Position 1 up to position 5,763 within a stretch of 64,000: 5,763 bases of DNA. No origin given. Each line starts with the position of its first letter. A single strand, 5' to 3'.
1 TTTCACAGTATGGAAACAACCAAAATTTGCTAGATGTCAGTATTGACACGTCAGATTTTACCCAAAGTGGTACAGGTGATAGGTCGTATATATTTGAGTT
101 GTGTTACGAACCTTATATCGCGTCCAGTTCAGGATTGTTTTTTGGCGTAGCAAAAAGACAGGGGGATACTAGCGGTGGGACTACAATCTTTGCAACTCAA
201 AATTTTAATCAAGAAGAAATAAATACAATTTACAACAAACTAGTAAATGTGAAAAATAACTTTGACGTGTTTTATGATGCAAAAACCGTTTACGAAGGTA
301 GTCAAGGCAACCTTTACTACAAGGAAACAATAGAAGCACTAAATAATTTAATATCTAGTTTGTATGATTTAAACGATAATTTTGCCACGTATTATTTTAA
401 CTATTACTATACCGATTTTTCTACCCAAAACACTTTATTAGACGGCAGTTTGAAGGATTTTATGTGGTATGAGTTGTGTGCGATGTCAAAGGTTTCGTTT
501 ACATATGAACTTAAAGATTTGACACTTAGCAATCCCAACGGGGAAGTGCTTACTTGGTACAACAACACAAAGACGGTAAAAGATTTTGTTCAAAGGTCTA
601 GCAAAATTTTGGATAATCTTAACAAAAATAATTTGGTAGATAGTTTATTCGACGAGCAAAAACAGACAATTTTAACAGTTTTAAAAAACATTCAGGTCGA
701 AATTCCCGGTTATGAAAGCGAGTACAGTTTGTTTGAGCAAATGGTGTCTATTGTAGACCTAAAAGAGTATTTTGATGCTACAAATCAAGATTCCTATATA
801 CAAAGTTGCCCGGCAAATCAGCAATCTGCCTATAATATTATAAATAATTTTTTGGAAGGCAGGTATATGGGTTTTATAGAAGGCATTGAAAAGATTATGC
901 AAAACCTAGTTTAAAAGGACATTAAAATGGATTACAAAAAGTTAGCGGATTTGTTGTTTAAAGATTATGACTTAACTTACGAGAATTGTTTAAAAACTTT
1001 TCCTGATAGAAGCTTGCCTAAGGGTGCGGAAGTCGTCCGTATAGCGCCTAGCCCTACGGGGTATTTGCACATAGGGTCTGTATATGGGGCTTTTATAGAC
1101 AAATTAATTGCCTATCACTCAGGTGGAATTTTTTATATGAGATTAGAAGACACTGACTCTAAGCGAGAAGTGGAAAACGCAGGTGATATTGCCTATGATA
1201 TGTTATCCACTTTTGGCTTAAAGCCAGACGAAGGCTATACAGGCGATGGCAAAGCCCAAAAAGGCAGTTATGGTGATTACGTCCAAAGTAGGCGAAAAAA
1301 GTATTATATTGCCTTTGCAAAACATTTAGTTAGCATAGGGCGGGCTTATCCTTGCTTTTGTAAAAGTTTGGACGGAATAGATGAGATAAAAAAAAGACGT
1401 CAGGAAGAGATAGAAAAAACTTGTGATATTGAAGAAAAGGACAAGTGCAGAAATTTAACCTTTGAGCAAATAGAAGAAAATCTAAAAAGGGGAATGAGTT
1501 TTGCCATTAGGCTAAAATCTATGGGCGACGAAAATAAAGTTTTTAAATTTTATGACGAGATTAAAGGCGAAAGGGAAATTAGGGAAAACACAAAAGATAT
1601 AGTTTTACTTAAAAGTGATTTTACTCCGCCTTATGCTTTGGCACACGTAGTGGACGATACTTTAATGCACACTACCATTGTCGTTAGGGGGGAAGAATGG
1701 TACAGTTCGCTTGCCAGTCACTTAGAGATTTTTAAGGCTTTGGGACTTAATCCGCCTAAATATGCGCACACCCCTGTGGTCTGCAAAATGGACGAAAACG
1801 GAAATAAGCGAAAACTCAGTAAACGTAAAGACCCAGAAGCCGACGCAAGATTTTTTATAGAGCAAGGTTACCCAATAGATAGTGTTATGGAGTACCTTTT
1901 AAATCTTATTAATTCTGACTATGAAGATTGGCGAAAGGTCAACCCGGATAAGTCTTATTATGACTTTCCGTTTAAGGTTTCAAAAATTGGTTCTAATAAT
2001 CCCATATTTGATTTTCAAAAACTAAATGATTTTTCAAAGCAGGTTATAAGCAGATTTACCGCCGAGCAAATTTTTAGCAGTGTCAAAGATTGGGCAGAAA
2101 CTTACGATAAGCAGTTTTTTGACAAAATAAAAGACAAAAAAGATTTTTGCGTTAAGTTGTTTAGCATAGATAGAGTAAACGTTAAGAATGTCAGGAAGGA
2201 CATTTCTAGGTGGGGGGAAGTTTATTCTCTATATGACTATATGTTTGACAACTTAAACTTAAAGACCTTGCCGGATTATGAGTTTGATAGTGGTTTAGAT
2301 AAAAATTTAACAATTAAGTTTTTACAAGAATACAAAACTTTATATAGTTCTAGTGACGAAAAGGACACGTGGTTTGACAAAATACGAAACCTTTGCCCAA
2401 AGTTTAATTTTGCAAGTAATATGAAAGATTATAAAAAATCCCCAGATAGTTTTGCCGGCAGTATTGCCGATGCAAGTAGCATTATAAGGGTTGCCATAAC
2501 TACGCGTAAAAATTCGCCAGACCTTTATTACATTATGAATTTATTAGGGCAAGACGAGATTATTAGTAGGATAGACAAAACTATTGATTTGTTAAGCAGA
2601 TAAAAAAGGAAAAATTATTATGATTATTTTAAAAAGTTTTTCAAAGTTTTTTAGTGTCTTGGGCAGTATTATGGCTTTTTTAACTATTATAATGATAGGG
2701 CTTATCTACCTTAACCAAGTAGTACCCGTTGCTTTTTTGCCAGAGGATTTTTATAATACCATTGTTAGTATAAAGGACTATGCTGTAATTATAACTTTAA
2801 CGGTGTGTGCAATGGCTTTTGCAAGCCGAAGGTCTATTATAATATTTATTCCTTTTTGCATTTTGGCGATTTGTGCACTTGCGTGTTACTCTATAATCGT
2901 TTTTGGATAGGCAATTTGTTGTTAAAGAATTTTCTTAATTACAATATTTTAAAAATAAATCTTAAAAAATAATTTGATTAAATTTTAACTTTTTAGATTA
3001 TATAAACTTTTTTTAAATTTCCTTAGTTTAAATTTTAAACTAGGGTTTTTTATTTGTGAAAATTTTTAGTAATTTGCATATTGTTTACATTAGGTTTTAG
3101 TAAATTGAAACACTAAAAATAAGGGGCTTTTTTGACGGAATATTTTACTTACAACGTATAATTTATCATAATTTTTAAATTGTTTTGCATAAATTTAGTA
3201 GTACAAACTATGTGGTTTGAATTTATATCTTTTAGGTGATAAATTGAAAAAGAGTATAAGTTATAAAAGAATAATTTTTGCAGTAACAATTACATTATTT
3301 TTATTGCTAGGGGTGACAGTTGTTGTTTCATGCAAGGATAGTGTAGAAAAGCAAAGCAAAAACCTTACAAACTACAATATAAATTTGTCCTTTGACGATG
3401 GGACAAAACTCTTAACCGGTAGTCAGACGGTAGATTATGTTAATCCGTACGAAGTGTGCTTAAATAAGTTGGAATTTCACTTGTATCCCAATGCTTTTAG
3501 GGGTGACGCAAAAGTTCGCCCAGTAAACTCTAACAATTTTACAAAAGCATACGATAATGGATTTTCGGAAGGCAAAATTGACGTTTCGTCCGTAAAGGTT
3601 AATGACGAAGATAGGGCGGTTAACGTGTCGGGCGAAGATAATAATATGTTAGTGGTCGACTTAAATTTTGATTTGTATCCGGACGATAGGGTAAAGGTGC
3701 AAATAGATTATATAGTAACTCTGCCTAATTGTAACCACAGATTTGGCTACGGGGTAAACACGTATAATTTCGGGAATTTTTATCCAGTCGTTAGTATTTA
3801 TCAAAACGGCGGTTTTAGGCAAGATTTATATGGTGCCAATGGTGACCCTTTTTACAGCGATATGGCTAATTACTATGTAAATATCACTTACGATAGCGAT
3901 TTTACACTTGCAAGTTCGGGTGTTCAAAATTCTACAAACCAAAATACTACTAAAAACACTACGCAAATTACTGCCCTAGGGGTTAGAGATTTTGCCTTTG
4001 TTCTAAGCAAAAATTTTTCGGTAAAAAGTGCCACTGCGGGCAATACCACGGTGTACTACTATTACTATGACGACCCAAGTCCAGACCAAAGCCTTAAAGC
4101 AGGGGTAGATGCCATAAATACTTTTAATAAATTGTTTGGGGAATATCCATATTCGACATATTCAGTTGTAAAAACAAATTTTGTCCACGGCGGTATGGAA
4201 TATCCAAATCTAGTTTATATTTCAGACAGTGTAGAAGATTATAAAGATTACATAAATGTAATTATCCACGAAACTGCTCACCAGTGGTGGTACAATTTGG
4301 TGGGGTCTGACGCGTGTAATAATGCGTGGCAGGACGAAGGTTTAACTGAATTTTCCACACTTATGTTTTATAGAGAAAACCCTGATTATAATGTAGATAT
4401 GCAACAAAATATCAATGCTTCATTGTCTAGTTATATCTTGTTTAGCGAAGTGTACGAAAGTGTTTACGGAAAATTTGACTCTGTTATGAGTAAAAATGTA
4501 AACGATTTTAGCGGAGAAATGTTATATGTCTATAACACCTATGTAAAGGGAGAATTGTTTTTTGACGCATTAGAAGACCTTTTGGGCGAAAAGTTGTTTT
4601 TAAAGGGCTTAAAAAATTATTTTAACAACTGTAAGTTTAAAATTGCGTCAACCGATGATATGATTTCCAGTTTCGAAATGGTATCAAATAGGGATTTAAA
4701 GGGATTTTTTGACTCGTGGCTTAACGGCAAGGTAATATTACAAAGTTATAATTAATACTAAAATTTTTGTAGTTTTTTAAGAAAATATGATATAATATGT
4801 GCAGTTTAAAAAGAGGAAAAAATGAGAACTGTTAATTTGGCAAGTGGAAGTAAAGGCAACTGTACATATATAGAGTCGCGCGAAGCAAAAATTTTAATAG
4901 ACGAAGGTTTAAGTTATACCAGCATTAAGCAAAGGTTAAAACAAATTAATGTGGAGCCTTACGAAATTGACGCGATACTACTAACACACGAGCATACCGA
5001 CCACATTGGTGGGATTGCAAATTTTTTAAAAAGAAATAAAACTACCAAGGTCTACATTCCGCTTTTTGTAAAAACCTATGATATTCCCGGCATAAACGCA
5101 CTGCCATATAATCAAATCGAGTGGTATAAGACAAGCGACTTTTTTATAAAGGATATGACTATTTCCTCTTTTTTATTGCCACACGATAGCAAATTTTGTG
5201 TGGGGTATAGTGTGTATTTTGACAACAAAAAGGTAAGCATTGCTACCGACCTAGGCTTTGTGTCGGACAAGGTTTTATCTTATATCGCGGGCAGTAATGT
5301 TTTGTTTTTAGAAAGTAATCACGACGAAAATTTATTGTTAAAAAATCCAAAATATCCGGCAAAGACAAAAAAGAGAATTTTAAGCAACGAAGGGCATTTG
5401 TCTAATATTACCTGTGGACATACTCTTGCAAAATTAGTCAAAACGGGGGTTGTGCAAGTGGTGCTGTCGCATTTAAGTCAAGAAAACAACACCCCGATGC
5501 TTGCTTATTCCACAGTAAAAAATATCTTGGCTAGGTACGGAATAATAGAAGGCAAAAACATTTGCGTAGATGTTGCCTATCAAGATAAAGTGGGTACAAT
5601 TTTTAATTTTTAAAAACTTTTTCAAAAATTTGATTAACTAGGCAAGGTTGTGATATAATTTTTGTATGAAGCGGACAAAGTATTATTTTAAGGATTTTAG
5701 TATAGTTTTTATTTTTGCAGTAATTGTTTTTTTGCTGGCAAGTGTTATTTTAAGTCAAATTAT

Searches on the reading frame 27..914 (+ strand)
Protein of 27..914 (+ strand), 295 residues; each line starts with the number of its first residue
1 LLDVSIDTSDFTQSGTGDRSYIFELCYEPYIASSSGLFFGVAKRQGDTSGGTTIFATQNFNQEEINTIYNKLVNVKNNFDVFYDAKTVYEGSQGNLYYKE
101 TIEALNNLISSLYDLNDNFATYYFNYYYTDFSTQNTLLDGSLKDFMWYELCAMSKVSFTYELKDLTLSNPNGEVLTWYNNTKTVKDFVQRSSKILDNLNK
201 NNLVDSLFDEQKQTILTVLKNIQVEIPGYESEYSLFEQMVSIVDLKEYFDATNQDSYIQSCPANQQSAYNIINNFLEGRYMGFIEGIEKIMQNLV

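Call 11: search_protein_families(library=ncbifam, proteins=[window:27-914:+])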
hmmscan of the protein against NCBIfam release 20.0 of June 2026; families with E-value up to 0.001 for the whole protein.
window:27-914:+ (295 aa): 0 families

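Call 77: find_encoding_contigs(protein=window:27-914:+, flank=10000, max_places=2)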
Protein window:27-914:+ (295 aa): no gene with exactly this product is on record in the collection.

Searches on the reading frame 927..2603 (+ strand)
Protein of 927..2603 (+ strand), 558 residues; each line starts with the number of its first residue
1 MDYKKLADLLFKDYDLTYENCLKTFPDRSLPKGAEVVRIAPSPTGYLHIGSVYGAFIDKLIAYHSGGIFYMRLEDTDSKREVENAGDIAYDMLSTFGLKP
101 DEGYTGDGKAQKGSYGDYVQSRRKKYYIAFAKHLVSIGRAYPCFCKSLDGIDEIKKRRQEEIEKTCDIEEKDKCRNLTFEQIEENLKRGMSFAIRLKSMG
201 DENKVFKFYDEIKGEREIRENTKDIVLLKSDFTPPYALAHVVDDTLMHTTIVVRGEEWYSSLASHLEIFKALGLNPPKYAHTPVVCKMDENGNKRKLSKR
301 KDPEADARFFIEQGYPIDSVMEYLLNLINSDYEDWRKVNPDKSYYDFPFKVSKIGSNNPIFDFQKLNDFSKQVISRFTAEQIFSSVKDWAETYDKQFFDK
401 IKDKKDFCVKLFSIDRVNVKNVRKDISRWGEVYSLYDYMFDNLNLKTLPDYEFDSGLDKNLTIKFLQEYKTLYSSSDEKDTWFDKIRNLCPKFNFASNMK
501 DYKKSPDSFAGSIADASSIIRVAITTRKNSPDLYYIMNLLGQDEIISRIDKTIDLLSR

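Call 11: search_protein_families(library=ncbifam, proteins=[window:927-2603:+])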
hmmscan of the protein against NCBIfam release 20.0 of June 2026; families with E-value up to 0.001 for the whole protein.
window:927-2603:+ (558 aa): 10 families
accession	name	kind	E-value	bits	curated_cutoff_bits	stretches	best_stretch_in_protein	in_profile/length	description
TIGR00464.1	gltX_bact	equivalog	2.7e-76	257.4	289.95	1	37-551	4-465/470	glutamate--tRNA ligase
TIGR03838.1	queuosine_YadB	equivalog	4.8e-43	147.5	276.7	1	37-302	3-235/272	tRNA glutamyl-Q(34) synthetase GluQRS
NF004315.1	PRK05710.1-4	equivalog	6.9e-41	140.5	250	1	38-303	2-254/274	tRNA glutamyl-Q(34) synthetase GluQRS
NF004314.0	PRK05710.1-3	equivalog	1.7e-38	132.7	256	1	36-302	8-238/297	tRNA glutamyl-Q(34) synthetase GluQRS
NF004313.0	PRK05710.1-2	equivalog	3.1e-34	118.5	380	1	38-303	8-248/299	tRNA glutamyl-Q(34) synthetase GluQRS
NF004312.0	PRK05710.1-1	equivalog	5e-22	78.6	453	1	36-304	15-244/306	tRNA glutamyl-Q(34) synthetase GluQRS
NF003169.0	PRK04156.1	equivalog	4.1e-20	71.9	516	1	27-281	96-328/567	glutamate--tRNA ligase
TIGR00463.1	gltX_arch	equivalog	1.2e-19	70.3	401.75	1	32-290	91-326/560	glutamate--tRNA ligase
TIGR00440.1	glnS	equivalog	7.7e-06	25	425.8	1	38-186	4-139/524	glutamine--tRNA ligase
NF011291.0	PRK14703.1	equivalog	2.1e-05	23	681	1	36-98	33-95/769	glutamine--tRNA ligase/YqeY domain fusion protein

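Call 79: find_encoding_contigs(protein=window:927-2603:+, flank=10000, max_places=3)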
Protein window:927-2603:+ (558 aa): 4 contigs read that carry it; 3 places shown.
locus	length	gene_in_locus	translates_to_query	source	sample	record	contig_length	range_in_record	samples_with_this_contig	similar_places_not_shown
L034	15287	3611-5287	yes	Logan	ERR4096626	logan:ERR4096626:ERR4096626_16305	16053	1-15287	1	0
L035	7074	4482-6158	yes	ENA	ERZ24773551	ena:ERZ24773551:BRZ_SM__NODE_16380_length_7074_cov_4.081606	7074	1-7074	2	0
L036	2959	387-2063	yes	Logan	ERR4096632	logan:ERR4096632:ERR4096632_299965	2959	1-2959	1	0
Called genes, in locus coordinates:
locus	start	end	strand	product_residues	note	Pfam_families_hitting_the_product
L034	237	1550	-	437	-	PF02646:RmuC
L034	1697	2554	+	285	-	-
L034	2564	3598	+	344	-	-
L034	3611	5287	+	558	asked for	PF00749:tRNA-synt_1c, PF19269:Anticodon_2 (weak)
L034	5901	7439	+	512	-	PF01433:Peptidase_M1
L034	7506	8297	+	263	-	PF00753:Lactamase_B, PF23023:Anti-Pycsar_Apyc1, PF16661:Lactamase_B_6 (weak), PF12706:Lactamase_B_2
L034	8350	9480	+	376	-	PF02517:Rce1-like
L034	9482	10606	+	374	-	PF02517:Rce1-like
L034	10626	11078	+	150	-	PF02590:SPOUT_MTase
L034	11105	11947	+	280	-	PF00246:Peptidase_M14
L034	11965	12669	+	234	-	PF00383:dCMP_cyt_deam_1, PF14437:MafB19-deam, PF14439:Bd3614-deam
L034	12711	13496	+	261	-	PF00132:Hexapep (faint), PF25087:GMPPB_C (faint)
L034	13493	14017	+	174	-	PF01195:Pept_tRNA_hydro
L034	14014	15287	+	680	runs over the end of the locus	?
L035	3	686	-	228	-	?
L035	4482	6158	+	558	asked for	PF00749:tRNA-synt_1c, PF19269:Anticodon_2 (weak)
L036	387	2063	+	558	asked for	PF00749:tRNA-synt_1c, PF19269:Anticodon_2 (weak)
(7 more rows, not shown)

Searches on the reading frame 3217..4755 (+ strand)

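Call 11: search_protein_families(library=ncbifam, proteins=[window:3217-4755:+])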
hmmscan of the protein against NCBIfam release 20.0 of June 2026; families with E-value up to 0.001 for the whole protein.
window:3217-4755:+ (512 aa): 3 families
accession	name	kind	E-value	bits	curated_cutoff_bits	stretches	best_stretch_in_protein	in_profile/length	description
TIGR02412.1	pepN_strep_liv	equivalog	5.5e-17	61.4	591.2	1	298-503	230-440/832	aminopeptidase N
TIGR02411.1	leuko_A4_hydro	equivalog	6.1e-13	48.3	761.7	1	298-484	228-415/600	leukotriene-A(4) hydrolase/aminopeptidase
TIGR02414.1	pepN_proteo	equivalog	4.2e-05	21.9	718.2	1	341-501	281-433/868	aminopeptidase N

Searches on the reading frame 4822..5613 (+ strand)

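Call 11: search_protein_families(library=ncbifam, proteins=[window:4822-5613:+])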
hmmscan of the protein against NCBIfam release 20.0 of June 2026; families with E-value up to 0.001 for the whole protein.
window:4822-5613:+ (263 aa): 31 families (the best 25 are shown)
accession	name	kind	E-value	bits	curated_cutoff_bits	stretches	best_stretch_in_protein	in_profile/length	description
NF041809.1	Avs1a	equivalog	7.2e-10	38.2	420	1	10-75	5-73/387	AVAST type 1 anti-phage system MBL fold metallo-hydrolase Avs1a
TIGR02651.1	RNase_Z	equivalog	1.2e-09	37.7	292.95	1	15-138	21-154/302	ribonuclease Z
NF045584.1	cas14_MBL_CASP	equivalog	1.9e-09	36.4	800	1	11-78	13-80/612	type VII CRISPR-associated protein Cas14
NF002553.0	PRK02113.1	equivalog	2.9e-09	36.7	386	1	16-167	39-193/252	MBL fold metallo-hydrolase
TIGR03307.1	PhnP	equivalog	3.7e-09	36.3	272.25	1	11-159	36-178/249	phosphonate metabolism protein PhnP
NF000801.0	PRK00055.1-3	equivalog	6.2e-09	35.3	252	1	16-140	24-161/307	ribonuclease Z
NF012229.1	bla_class_B_core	domain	7.8e-09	35.8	100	1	16-71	19-74/139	metallo-beta-lactamase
NF033105.1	bla_subclass_B3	equivalog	1.8e-08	34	240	1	14-76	25-88/257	subclass B3 metallo-beta-lactamase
NF038231.1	MBL_Geo_Pelo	equivalog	2.1e-08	34.1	360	1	16-86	38-103/250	GPMC system MBL fold metallohydrolase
NF001911.0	PRK00685.1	equivalog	1e-07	31.7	144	1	14-75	10-67/228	metal-dependent hydrolase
TIGR03675.1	arCOG00543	equivalog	1.5e-07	30.1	580.2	1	14-79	190-259/631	beta-CASP ribonuclease aCPSF1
NF000456.2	blaMSI-1_fam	exception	3.7e-07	29.7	550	1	15-70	51-108/289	MSI-1 family subclass B3 metallo-beta-lactamase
TIGR03413.1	GSH_gloB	equivalog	6.4e-07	29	200.8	1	22-80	21-74/248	hydroxyacylglutathione hydrolase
TIGR00361.1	ComEC_Rec2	equivalog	7.6e-06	24.3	190.05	1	12-82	451-526/663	DNA internalization-related competence protein ComEC/Rec2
NF007597.0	PRK10241.1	equivalog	9.5e-06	25.1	421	1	37-81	34-78/251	hydroxyacylglutathione hydrolase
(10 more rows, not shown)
